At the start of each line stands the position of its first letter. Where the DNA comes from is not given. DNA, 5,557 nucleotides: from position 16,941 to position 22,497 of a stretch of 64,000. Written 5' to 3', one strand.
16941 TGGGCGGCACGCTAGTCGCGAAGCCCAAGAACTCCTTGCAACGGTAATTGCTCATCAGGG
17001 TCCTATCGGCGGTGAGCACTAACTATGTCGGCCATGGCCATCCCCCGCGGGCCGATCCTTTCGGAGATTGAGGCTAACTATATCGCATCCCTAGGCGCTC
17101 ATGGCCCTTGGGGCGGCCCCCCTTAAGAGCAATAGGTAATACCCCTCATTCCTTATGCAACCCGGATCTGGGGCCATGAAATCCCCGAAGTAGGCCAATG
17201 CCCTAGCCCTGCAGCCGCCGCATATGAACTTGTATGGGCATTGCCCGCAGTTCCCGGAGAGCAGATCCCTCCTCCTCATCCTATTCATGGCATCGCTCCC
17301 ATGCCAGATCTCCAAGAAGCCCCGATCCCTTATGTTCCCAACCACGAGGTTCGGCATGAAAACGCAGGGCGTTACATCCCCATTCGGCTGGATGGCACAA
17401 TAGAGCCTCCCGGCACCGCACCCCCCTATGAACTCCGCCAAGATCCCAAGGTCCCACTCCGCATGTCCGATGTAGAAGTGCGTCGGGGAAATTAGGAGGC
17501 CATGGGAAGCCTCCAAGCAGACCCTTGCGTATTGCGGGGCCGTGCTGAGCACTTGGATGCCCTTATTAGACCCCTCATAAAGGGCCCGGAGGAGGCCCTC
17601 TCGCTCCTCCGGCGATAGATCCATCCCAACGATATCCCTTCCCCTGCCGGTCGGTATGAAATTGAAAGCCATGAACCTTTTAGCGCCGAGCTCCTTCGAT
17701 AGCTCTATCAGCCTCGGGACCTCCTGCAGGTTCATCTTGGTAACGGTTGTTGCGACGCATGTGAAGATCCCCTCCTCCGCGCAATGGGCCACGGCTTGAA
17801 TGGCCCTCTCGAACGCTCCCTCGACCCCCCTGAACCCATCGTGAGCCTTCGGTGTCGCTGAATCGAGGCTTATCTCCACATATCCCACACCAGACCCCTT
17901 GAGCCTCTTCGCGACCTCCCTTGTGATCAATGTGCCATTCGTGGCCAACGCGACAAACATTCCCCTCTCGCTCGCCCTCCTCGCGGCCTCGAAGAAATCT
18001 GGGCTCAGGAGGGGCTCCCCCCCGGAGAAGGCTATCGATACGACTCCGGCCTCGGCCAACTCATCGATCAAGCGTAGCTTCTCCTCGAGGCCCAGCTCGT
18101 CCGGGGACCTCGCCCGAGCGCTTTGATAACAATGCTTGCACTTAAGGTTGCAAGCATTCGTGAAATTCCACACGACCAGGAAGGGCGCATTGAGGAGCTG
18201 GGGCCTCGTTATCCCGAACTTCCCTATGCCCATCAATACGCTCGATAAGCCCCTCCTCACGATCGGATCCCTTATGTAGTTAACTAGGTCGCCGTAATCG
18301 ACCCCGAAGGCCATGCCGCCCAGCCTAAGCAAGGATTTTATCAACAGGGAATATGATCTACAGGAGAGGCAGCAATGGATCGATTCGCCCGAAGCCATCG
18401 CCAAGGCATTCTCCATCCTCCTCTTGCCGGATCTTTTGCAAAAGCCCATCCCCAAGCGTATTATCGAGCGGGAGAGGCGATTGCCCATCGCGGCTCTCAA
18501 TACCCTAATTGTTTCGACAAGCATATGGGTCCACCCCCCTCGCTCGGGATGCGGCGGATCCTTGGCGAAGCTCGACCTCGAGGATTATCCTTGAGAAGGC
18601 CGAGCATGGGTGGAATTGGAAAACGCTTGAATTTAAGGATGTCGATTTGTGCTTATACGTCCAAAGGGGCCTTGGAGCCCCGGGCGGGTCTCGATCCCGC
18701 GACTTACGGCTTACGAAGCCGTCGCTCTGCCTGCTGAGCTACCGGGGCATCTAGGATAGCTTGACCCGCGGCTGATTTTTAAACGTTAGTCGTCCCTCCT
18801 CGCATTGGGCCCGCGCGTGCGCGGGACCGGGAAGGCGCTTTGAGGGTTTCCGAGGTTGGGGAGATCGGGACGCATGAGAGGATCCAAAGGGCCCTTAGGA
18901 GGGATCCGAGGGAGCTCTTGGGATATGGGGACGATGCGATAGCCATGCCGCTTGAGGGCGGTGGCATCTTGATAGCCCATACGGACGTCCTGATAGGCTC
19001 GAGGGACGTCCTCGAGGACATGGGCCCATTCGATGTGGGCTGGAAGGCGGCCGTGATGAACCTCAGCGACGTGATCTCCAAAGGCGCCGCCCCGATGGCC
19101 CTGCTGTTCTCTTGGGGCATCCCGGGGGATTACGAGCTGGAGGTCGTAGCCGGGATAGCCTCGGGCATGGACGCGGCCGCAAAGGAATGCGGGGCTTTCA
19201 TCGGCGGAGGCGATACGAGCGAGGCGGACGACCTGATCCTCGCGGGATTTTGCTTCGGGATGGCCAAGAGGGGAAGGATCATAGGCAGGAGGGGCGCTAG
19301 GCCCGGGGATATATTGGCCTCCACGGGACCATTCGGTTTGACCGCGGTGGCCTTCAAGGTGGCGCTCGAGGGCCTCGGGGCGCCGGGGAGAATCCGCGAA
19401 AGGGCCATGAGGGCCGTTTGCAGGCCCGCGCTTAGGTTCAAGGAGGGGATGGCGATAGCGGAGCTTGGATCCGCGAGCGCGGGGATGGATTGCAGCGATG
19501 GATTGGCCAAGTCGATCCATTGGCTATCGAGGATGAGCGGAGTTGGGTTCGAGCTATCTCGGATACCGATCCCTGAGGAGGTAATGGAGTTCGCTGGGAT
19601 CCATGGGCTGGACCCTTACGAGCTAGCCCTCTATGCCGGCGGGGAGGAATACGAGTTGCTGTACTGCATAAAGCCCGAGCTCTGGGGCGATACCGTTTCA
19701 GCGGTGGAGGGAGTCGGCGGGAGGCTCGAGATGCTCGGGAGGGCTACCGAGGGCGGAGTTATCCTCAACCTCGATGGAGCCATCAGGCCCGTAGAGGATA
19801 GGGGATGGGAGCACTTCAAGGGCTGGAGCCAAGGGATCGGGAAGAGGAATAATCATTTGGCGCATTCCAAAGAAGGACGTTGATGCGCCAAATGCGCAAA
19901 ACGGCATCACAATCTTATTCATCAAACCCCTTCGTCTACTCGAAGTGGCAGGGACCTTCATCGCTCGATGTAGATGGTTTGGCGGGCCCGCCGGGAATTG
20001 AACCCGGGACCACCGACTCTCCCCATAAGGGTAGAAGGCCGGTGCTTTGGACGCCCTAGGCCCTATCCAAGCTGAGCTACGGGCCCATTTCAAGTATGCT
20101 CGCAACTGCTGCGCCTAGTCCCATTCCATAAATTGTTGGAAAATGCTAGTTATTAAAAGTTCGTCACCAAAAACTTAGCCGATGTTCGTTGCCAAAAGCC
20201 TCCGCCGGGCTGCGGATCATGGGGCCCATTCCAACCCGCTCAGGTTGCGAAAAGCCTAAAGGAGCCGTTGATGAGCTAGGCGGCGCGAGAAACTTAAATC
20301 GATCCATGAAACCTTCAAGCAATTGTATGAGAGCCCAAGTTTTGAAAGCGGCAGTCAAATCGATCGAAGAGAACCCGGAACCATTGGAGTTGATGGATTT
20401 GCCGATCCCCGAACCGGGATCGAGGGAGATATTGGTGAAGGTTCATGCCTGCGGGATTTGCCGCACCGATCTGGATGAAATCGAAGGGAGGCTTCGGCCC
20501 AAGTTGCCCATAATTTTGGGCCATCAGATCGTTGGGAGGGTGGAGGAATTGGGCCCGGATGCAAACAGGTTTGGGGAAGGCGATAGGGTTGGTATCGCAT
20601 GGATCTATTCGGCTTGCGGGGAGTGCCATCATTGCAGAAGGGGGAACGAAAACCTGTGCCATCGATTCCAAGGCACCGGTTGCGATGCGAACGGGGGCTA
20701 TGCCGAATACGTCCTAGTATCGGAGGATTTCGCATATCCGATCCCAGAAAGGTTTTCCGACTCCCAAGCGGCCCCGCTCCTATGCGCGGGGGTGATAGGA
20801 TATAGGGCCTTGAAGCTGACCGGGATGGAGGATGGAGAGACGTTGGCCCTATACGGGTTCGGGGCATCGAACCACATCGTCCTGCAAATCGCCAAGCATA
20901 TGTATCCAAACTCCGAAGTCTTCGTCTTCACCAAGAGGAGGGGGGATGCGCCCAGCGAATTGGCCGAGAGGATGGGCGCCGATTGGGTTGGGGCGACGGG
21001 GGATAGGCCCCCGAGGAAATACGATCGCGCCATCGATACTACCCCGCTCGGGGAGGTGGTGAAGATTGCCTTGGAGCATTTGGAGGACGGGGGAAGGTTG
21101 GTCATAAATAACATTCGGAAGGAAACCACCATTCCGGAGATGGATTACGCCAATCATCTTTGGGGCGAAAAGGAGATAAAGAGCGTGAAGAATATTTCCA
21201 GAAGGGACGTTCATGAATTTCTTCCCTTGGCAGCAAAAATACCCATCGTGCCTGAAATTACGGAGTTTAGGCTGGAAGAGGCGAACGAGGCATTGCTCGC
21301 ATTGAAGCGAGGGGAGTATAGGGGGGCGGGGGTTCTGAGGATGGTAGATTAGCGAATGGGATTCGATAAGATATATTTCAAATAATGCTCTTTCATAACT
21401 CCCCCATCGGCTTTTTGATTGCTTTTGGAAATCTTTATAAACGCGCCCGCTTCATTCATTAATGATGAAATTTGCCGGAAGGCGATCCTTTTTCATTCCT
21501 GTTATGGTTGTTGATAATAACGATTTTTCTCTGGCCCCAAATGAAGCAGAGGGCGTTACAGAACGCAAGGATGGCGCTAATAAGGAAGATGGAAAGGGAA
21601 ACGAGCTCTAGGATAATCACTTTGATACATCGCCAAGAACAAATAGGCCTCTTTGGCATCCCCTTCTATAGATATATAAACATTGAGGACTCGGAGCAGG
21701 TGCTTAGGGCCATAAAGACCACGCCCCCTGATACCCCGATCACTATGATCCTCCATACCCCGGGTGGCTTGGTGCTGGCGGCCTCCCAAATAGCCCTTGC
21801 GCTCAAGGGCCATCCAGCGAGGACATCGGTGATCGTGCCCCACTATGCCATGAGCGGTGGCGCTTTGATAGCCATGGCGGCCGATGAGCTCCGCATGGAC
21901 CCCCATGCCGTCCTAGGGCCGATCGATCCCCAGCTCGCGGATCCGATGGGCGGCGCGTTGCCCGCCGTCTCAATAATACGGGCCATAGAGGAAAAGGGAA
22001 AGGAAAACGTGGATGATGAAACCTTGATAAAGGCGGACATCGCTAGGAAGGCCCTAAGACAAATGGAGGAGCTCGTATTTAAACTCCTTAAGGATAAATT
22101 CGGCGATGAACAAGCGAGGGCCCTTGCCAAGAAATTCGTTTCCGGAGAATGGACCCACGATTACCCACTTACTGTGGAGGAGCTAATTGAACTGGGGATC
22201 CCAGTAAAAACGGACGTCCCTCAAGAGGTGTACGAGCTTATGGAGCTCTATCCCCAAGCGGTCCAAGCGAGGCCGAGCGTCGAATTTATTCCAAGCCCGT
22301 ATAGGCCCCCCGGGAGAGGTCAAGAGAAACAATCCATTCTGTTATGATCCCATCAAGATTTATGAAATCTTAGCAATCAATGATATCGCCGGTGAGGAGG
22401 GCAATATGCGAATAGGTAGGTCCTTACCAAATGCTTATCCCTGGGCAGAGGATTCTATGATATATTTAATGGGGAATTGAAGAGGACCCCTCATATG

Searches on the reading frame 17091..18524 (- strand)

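Call 58: search_protein_families(library=pfam, proteins=[window:17091-18524:-], max_evalue=0.0001)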
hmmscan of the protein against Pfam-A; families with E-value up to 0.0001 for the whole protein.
window:17091-18524:- (477 aa): 3 families
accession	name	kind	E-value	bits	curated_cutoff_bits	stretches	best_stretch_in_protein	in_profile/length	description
PF04055.27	Radical_SAM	-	5.1e-32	111.8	29.5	1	120-275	2-165/166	Radical SAM superfamily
PF13186.11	SPASM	-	1.6e-12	47.9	21.5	1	369-430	1-67/67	Iron-sulfur cluster-binding domain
PF13353.11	Fer4_12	-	8.3e-06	26.6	22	1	120-177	10-70/137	4Fe-4S single cluster domain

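Call 62: search_protein_families(library=ncbifam, proteins=[window:17091-18524:-], max_evalue=0.001)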
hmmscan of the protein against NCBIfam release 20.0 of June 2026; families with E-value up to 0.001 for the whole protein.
window:17091-18524:- (477 aa): 80 families (the best 25 are shown)
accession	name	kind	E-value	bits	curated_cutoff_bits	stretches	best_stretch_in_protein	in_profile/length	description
TIGR04055.1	rSAM_NirJ2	equivalog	6.5e-85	285.5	500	1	116-459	1-325/326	putative heme d1 biosynthesis radical SAM protein NirJ2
TIGR04545.1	rSAM_ahbD_hemeb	equivalog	4.4e-84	282.8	500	1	116-458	1-337/339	heme b synthase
TIGR04053.2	TIGR04053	equivalog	2.2e-74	250.9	395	1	112-457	5-363/366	TIGR04053 family radical SAM/SPASM domain-containing protein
TIGR04051.1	rSAM_NirJ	equivalog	1.9e-66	224.4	515.45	1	116-457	3-347/354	heme d1 biosynthesis radical SAM protein NirJ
TIGR04303.1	GeoRSP_rSAM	equivalog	4e-65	220.5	400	2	111-313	1-202/325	GeoRSP system radical SAM/SPASM protein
TIGR04054.1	rSAM_NirJ1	equivalog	8.2e-65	218.9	650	1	116-457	37-381/387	putative heme d1 biosynthesis radical SAM protein NirJ1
TIGR04347.1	pseudo_SAM_Halo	equivalog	1.9e-64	218.4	525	1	116-458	39-385/390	TIGR04347 family pseudo-SAM/SPASM protein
TIGR04546.1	rSAM_ahbC_deAc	equivalog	9.4e-64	215.6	650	2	116-308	40-232/390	12,18-didecarboxysiroheme deacetylase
TIGR03962.1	mycofact_rSAM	equivalog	1.1e-54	185.9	265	2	111-306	8-201/339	mycofactocin radical SAM maturase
NF050035.1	rSAM_WgK_link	exception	9.8e-42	143.2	650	2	111-297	5-192/367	radical SAM/SPASM peptide maturase WgkB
TIGR02109.1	PQQ_syn_pqqE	equivalog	1.1e-41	143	381.35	2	111-284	3-177/358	pyrroloquinoline quinone biosynthesis protein PqqE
NF045574.1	sacti_mat_StsB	exception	2.4e-38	132.2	625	2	117-295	98-275/466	StsB family radical SAM/SPASM domain sactipeptide maturase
TIGR03913.1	rad_SAM_trio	equivalog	1.1e-37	129.6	591.75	1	114-442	18-339/477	GDL motif peptide-associated radical SAM/SPASM maturase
TIGR04250.1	SCM_rSAM_ScmE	equivalog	7.3e-37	127.1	400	2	120-275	8-164/358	SynChlorMet cassette radical SAM/SPASM protein ScmE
TIGR04103.1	rSAM_nif11_3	equivalog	1e-34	119.9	725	1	117-447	7-334/412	nif11-class peptide radical SAM maturase 3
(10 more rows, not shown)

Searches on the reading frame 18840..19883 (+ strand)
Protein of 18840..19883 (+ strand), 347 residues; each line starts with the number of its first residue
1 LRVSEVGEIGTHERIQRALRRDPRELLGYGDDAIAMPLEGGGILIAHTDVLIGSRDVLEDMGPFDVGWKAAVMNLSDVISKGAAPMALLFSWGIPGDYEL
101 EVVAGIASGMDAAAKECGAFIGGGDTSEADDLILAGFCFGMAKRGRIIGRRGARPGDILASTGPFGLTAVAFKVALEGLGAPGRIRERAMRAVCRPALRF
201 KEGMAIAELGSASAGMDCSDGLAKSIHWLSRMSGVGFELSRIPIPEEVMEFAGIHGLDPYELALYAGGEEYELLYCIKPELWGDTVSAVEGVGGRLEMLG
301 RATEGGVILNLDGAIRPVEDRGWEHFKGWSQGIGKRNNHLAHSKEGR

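Call 58: search_protein_families(library=pfam, proteins=[window:18840-19883:+], max_evalue=0.0001)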
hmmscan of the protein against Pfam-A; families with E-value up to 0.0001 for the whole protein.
window:18840-19883:+ (347 aa): 1 family
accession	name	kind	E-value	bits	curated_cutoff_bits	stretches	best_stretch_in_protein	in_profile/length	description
PF00586.29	AIRS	-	7e-20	72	24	1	30-141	1-111/112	AIR synthase related protein, N-terminal domain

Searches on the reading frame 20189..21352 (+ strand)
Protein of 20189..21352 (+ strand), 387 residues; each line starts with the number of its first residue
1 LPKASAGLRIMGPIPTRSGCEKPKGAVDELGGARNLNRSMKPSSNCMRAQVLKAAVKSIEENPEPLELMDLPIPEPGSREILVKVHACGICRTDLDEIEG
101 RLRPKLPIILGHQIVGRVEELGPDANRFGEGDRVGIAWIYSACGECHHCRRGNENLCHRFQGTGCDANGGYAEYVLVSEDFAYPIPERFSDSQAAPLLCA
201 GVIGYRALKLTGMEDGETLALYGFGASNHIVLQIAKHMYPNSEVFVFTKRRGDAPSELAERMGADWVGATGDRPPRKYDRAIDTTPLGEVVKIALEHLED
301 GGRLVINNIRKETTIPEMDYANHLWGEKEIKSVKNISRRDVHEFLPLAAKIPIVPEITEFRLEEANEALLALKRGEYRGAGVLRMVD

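Call 59: search_protein_families(library=pfam, proteins=[window:20189-21352:+], max_evalue=0.0001)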
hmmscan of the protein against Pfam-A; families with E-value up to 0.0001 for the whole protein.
window:20189-21352:+ (387 aa): 1 family
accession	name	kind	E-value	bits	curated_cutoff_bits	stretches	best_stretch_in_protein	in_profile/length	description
PF08240.17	ADH_N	-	1e-31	109.7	23.5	1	78-187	2-104/104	Alcohol dehydrogenase GroES-like domain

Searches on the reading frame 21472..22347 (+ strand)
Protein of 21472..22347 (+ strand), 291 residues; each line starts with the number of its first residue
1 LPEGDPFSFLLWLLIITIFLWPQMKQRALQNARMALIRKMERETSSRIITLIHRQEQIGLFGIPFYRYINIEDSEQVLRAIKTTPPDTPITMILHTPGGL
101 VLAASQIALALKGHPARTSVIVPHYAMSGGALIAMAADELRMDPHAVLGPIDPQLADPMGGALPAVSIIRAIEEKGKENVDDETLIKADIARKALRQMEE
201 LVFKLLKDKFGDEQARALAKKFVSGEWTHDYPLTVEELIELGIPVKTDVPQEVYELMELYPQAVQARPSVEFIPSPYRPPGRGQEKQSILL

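Call 59: search_protein_families(library=pfam, proteins=[window:21472-22347:+], max_evalue=0.0001)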
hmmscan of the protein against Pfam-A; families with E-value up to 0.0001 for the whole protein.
window:21472-22347:+ (291 aa): 3 families
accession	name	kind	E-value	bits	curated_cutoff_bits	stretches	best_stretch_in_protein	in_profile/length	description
PF01972.22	SDH_protease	-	1.6e-125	418.3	31.3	1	7-280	11-279/286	ClpP-like SDH-type serine proteinase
PF25145.1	NfeD1b_N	-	5.3e-10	39.6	40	1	90-150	34-94/189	NfeD1b, N-terminal domain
PF00574.28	CLP_protease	-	2.8e-06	27.8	20.2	1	78-140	37-99/182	Clp protease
